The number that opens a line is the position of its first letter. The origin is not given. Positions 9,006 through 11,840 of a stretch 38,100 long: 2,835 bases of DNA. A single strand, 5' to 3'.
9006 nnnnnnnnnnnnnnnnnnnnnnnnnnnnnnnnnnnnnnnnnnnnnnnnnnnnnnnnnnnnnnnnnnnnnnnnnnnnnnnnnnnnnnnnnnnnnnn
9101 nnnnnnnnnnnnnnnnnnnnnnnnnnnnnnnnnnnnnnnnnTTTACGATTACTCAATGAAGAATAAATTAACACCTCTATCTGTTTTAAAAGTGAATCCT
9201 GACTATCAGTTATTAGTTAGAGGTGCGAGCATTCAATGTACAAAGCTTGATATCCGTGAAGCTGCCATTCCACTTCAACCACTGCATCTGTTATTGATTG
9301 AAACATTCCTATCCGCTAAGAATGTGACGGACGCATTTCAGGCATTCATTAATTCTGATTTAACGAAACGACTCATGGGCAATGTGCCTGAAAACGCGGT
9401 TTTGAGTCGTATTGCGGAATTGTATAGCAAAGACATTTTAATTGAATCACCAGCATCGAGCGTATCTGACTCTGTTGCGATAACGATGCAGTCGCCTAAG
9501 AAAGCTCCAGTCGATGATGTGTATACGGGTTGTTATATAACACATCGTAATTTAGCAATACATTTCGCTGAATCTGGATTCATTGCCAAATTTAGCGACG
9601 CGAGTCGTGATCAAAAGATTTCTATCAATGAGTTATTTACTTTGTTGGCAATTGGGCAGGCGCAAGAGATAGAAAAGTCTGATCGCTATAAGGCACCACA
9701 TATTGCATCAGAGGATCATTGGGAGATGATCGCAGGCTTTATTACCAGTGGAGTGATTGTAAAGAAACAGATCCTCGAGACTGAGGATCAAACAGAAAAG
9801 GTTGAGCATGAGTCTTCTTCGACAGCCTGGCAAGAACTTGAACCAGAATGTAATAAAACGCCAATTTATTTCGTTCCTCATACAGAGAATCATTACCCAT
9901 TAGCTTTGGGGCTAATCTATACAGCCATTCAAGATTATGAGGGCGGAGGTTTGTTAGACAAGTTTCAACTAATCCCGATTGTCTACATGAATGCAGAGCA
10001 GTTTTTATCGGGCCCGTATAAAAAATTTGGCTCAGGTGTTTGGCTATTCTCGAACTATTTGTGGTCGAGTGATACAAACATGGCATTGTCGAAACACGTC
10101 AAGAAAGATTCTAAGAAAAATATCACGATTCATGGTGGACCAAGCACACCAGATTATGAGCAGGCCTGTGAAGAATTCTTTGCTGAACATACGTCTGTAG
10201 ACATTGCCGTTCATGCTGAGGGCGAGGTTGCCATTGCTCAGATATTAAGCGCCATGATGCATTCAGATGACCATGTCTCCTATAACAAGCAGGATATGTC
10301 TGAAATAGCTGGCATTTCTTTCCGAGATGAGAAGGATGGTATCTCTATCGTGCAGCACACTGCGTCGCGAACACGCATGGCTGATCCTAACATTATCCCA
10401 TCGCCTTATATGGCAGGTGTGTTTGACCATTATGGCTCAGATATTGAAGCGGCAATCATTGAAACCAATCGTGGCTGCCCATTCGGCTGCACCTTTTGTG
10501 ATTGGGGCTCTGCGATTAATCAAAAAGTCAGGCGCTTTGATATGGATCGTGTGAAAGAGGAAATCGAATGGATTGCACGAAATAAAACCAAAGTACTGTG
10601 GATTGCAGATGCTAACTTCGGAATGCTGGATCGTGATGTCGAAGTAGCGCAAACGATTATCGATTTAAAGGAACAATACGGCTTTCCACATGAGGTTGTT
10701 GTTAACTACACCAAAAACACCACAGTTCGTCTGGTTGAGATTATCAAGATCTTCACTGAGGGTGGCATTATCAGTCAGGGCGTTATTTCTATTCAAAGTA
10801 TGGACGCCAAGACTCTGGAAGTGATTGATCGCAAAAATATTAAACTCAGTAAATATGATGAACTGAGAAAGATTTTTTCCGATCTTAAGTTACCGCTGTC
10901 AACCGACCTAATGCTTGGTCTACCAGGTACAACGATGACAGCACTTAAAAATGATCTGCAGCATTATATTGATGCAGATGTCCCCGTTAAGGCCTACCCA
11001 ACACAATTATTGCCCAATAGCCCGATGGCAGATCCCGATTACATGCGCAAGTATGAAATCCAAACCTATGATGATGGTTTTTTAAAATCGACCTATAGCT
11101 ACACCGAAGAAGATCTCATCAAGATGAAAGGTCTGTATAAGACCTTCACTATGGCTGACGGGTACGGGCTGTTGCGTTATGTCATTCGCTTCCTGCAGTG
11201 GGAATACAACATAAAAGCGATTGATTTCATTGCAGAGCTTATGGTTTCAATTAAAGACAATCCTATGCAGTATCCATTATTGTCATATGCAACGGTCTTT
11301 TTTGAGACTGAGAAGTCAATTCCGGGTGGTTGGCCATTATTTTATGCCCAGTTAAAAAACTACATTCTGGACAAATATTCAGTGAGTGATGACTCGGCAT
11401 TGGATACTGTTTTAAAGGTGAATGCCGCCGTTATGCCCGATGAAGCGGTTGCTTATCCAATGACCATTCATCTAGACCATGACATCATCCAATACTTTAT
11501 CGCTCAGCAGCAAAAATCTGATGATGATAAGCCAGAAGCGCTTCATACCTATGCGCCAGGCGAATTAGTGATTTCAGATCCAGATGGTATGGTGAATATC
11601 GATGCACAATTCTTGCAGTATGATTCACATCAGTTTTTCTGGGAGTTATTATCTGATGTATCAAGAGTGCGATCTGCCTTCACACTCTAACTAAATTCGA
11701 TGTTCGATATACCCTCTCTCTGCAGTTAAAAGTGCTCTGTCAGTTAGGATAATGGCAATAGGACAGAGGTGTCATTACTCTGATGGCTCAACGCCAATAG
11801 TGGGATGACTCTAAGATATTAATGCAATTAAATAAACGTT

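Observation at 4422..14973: TonB-receptor-linked tailoring cassette with no CAZyme: sulfotransferase / TBDR / SAM-MTase / 844-aa B12-type radical SAM / halogenase + dead halogenase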

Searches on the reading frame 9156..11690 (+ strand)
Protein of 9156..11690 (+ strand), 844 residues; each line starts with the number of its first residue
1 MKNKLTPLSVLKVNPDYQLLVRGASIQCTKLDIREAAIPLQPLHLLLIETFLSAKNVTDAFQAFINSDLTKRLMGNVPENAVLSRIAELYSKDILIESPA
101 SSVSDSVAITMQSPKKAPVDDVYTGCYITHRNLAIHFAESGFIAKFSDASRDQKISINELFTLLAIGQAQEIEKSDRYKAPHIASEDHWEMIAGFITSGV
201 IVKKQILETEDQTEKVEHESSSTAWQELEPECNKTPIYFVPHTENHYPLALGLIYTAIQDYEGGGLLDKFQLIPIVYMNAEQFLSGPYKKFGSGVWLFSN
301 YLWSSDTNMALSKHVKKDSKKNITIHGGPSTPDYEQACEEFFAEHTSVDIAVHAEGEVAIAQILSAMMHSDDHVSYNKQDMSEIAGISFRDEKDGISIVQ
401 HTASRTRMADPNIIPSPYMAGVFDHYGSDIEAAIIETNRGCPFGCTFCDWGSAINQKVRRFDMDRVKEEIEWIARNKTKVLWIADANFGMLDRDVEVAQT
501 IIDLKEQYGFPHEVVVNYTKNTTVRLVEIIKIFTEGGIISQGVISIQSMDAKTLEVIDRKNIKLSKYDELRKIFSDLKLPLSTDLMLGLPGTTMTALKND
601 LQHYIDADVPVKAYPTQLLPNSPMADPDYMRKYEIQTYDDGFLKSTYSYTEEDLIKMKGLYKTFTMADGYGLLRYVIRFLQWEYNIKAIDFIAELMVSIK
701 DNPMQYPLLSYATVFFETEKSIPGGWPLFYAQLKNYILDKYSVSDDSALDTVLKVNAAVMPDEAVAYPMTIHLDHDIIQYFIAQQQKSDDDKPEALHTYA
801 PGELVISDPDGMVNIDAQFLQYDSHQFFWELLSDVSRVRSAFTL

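Call 3: search_protein_families(library=pfam, proteins=[window:9156-11690:+], max_evalue=0.01)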
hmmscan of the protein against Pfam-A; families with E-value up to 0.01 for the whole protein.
window:9156-11690:+ (844 aa): 1 family
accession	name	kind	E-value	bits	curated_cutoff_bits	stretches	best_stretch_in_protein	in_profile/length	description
PF04055.27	Radical_SAM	-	2.9e-14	54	29.5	1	436-599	2-161/166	Radical SAM superfamily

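Call 4: search_protein_families(library=ncbifam, proteins=[window:9156-11690:+], max_evalue=0.01)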
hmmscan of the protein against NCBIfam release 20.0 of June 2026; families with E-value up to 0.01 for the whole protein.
window:9156-11690:+ (844 aa): 22 families
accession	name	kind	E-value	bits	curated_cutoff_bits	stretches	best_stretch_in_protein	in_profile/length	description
NF033712.0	B12_rSAM_KedN5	subfamily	3.2e-69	233.8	700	1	295-625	65-388/624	KedN5 family methylcobalamin-dependent radical SAM C-methyltransferase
NF038361.1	rSAM_Sden_1168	equivalog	1.6e-12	46.8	575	1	433-602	283-446/560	Sden_1168 family B12-binding radical SAM P-methyltransferase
TIGR02026.1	BchE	equivalog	1.8e-12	46.9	481.35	1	340-539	108-299/497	magnesium-protoporphyrin IX monomethyl ester anaerobic oxidative cyclase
TIGR04013.1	B12_SAM_MJ_1487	hypoth_equivalog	1.5e-11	43.8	251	1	295-598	46-324/382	TIGR04013 family B12-binding domain/radical SAM domain-containing protein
TIGR04072.2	rSAM_ladder_B12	equivalog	2.7e-11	42.8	360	1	405-603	153-345/443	lipid biosynthesis B12-binding/radical SAM protein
TIGR03975.1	rSAM_ocin_1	subfamily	4e-11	42.1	281.85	1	308-528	144-360/606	RiPP maturation radical SAM C-methyltransferase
TIGR03471.1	HpnJ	equivalog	1.7e-10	40.4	577.6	1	377-603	138-361/472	hopanoid biosynthesis associated radical SAM protein HpnJ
TIGR04367.1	HpnR_B12_rSAM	equivalog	1.9e-10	39.9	650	1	296-567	65-313/490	hopanoid C-3 methylase HpnR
TIGR04014.1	B12_SAM_MJ_0865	equivalog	1.3e-09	37.4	360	1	315-481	61-209/434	methyl-coenzyme M reductase glutamine C-methyltransferase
TIGR04479.1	bcpD_PhpK_rSAM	subfamily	1.7e-08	33.3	600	1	344-602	167-404/504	PhpK family radical SAM P-methyltransferase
TIGR04295.1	B12_rSAM_oligo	hypoth_equivalog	2.5e-08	33.1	400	1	345-510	121-274/422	TIGR04295 family B12-binding domain-containing radical SAM protein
NF050148.1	rSAM_ApyD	equivalog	2.9e-08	32.6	750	1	326-473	108-240/645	RiPP biosynthesis radical SAM protein ApyD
TIGR00089.1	TIGR00089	subfamily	4e-07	29.2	251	1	431-601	139-312/429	MiaB/RimO family radical SAM methylthiotransferase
TIGR01579.1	MiaB-like-C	equivalog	3.3e-06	26.6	357.05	1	338-599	78-310/416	tRNA (N(6)-L-threonylcarbamoyladenosine(37)-C(2))-methylthiotransferase MtaB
NF040542.1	rSAM_RCCLKC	equivalog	5.6e-06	25.8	450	1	309-499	66-248/423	arsinothricin biosynthesis radical SAM protein ArsL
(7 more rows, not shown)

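Call 7: find_homologous_proteins(query=window:9156-11687:+, max_evalue=0.00001)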
Query window:9156-11687:+ (844 aa): 2716 proteins with E <= 0.00001 among 8000 candidates; the best 120 are listed.
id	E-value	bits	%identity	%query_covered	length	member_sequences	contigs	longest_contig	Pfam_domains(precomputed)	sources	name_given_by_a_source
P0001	0.0e+0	1897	98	100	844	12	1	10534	PF04055.28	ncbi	-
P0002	0.0e+0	1681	85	100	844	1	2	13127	PF04055.28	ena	-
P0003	0.0e+0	1177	61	100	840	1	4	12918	PF04055.28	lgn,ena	-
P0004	0.0e+0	1121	59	99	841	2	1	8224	PF04055.28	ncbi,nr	ncbi:MAG: radical SAM protein [Enterobacterales bacterium]|nr:radical SAM protein [Enterobacterales 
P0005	0.0e+0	1113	58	99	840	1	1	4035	PF04055.28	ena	-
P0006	0.0e+0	1089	57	100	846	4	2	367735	PF04055.28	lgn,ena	-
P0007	0.0e+0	1060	55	100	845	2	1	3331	PF04055.28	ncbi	-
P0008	0.0e+0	1047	55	100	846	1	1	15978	PF04055.28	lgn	-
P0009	0.0e+0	1043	56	100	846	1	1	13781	PF04055.28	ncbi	-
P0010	1.6e-269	915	50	98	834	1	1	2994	PF04055.28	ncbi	-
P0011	3.3e-266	904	49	98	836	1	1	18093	PF04055.28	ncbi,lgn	ncbi:MAG: B12-binding domain-containing radical SAM protein [Marinicella sp.]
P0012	8.3e-265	899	49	98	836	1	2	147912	PF04055.28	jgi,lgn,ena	-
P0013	2.2e-264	898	49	98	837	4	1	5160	PF04055.28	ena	-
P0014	4.3e-264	897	49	97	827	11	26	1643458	PF04055.28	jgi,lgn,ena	-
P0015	1.4e-263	895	49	98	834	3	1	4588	PF04055.28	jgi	-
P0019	9.0e-262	889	48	98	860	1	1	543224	PF04055.28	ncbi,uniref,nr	ncbi:B12-binding domain-containing radical SAM protein [Aliikangiella coralliicola]|uniref:Radical S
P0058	8.5e-250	849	47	96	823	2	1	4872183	PF04055.28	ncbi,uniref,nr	ncbi:hypothetical protein MACH26_12560 [Planctobacterium marinum]|uniref:Radical SAM core domain-con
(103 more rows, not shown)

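Call 11: find_related_loci(query=A1, collection=genome_contigs, flank=10000)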
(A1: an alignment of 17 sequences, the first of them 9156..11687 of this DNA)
Query A1 (844 aa) in genome_contigs; peptide patterns used: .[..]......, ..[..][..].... (x = any residue, [..] = any of these).
600 stretches matched a pattern (row limit reached: there are more); 433 encode a relative of the query (tblastn E <= 1e-3); the best 80 are kept; 78 distinct loci.
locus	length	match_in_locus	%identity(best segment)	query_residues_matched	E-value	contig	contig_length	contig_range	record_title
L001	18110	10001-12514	49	10-841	0e+0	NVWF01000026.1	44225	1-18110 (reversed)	MAG: Gammaproteobacteria bacterium isolate NORP44 Contig_source1383C_1956, whole genome shotgun sequence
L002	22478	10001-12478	47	13-840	0e+0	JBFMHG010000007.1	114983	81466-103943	MAG: Pseudomonadota bacterium isolate MAG317 MAG317_7, whole genome shotgun sequence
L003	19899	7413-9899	48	10-840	0e+0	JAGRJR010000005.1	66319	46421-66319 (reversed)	MAG: Lysobacterales bacterium isolate HKST-UBA250 NODE_5_length_66319_cov_4.444099, whole genome shotgun sequence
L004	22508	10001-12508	48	4-840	0e+0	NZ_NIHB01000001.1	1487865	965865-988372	Marinicella litoralis strain KMM 3900 contig1, whole genome shotgun sequence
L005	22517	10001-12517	47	8-840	0e+0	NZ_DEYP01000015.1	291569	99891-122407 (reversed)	MAG: Arsukibacterium sp. UBA3155 UBA3155_contig_1851, whole genome shotgun sequence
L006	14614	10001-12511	44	11-843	0e+0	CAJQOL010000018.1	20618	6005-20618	MAG: uncultured Kangiellaceae bacterium isolate 10_20180511_Bin_METABAT_33_1 genome assembly, contig: c_000003116078, wh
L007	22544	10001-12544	46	8-840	0e+0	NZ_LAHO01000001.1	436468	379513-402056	Arsukibacterium ikkense strain GCM72 contig_4, whole genome shotgun sequence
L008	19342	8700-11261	44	9-840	0e+0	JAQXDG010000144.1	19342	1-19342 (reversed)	MAG: Glaciecola sp. isolate cluster4_bin.62 k119_501097, whole genome shotgun sequence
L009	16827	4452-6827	46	36-840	0e+0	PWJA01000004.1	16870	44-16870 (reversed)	MAG: Gammaproteobacteria bacterium isolate CSSed10_13m CS-Sed10-C6835, whole genome shotgun sequence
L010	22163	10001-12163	49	132-840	0e+0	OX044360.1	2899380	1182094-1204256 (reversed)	MAG: uncultured Glaciecola sp. isolate Y_MB157 genome assembly, chromosome: Y_MB157_contig-1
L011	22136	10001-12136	50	133-840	0e+0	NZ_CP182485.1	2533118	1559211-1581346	Opacimonas sp. LMIT016 chromosome, complete genome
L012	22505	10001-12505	45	11-840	0e+0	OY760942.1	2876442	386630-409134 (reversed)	MAG: Xanthomonadales bacterium isolate 56ca4f93-a572-40e9-8799-c9c81aedc247 genome assembly, chromosome: 1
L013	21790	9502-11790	47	78-840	0e+0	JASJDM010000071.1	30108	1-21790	MAG: Lysobacterales bacterium isolate MO_188.B40 MO_188.c_1083, whole genome shotgun sequence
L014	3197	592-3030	44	38-841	0e+0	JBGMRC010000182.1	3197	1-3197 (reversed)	MAG: bacterium isolate N04_metabat2_bin.36 NODE_28943_length_3197_cov_17.997454, whole genome shotgun sequence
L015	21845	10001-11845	52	225-840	0e+0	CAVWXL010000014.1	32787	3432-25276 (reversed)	MAG: uncultured Gammaproteobacteria bacterium isolate MFD03551.bin.2.83 genome assembly, contig: contig_32567, whole gen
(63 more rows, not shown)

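Call 23: find_encoding_contigs(protein=P0001, flank=10000, max_places=4)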
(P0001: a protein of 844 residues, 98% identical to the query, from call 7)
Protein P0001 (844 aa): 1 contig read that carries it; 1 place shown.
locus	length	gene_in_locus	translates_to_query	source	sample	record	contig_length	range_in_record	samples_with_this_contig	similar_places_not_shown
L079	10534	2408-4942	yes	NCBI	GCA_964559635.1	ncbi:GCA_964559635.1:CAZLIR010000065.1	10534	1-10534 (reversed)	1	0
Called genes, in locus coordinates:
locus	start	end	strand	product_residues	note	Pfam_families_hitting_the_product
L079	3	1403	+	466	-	?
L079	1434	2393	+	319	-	PF01209:Ubie_methyltran, PF13489:Methyltransf_23, PF08241:Methyltransf_11 (weak), PF08242:Methyltransf_12 (weak), PF13649:Methyltransf_25, PF13847:Methyltransf_31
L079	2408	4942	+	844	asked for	PF04055:Radical_SAM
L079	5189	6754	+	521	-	PF04820:Trp_halogenase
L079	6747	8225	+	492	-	PF04820:Trp_halogenase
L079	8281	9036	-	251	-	PF00497:SBP_bac_3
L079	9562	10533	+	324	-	?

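Call 24: find_encoding_contigs(protein=P0002, flank=10000, max_places=4)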
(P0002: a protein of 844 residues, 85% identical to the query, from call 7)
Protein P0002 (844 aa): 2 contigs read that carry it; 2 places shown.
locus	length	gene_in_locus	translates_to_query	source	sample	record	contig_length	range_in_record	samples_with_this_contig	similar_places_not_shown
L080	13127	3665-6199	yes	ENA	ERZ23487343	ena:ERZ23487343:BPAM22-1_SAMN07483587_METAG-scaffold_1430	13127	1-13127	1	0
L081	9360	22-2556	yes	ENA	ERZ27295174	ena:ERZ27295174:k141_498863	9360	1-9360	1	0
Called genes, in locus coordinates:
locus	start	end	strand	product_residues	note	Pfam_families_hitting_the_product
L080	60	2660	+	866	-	PF07715:Plug, PF00593:TonB_dep_Rec_b-barrel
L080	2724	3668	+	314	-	PF01209:Ubie_methyltran (weak), PF13489:Methyltransf_23, PF08241:Methyltransf_11 (weak), PF08242:Methyltransf_12 (weak), PF13649:Methyltransf_25 (weak), PF13847:Methyltransf_31 (weak)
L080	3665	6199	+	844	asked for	PF04055:Radical_SAM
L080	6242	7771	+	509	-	PF00685:Sulfotransfer_1, PF13469:Sulfotransfer_3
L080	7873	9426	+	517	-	PF04820:Trp_halogenase, PF07992:Pyr_redox_2 (faint)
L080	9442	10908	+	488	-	PF04820:Trp_halogenase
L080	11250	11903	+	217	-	-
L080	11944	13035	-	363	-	PF01926:MMR_HSR1, PF02421:FeoB_N, PF06071:YchF-GTPase_C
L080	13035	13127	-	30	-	?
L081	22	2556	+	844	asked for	PF04055:Radical_SAM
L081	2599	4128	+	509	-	PF00685:Sulfotransfer_1, PF13469:Sulfotransfer_3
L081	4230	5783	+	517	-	PF04820:Trp_halogenase, PF07992:Pyr_redox_2 (faint)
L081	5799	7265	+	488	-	PF04820:Trp_halogenase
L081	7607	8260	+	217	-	-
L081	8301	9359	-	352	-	?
